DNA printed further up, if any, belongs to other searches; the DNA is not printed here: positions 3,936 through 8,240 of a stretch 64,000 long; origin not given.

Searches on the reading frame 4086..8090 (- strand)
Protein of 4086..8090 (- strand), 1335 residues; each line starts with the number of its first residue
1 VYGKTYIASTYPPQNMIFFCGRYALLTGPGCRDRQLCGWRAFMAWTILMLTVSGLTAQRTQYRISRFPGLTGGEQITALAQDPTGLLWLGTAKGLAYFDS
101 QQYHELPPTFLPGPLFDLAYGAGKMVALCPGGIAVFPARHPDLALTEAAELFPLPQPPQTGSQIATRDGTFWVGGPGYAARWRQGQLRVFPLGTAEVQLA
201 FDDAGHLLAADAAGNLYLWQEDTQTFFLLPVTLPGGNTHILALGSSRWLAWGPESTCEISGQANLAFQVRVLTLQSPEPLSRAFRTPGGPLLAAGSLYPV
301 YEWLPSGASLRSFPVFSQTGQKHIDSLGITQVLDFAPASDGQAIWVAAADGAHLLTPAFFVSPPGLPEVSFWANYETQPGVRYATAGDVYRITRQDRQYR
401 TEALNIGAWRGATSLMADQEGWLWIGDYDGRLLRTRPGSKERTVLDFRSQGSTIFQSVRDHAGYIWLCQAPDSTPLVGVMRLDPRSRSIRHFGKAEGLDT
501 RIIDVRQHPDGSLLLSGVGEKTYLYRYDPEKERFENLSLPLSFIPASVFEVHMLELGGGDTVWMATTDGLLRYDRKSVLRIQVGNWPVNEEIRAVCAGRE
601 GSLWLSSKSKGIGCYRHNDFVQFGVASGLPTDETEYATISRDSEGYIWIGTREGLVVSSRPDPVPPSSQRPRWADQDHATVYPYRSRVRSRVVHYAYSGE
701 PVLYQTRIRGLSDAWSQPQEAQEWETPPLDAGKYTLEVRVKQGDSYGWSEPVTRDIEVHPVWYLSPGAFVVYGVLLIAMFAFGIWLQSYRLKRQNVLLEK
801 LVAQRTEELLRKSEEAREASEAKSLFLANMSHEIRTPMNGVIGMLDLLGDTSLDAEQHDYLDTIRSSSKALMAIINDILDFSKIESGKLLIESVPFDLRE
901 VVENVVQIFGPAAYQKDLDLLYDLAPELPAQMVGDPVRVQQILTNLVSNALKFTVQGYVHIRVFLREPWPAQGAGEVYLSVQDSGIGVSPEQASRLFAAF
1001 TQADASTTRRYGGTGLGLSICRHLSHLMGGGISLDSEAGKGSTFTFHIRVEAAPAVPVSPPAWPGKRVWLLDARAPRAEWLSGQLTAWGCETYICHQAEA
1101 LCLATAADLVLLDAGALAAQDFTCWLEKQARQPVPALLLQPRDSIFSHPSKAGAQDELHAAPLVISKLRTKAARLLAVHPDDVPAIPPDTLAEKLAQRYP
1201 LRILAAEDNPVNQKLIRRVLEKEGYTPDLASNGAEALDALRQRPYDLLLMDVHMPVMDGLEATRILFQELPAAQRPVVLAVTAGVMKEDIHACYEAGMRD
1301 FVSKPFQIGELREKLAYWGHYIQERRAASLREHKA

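Call 76: search_protein_families(library=pfam, proteins=[window:4086-8090:-], max_evalue=0.001)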
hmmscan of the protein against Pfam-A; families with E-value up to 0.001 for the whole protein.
window:4086-8090:- (1335 aa): 5 families
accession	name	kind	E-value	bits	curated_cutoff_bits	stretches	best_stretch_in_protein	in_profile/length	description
PF02518.31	HATPase_c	-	8e-29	100.8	26.4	1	934-1050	1-109/111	Histidine kinase-, DNA gyrase B-, and HSP90-like ATPase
PF00072.30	Response_reg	-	4.9e-26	91.5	30.2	1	1203-1315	1-110/111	Response regulator receiver domain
PF00512.31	HisKA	-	6.5e-23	81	26.9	1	822-887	1-66/66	His Kinase A (phospho-acceptor) domain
PF07494.17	Reg_prop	-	4.8e-13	48.1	20.4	0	74-92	5-23/24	Two component regulator propeller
PF07495.19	Y_Y_Y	-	1e-05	25.7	26.6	1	698-745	4-51/65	Y_Y_Y domain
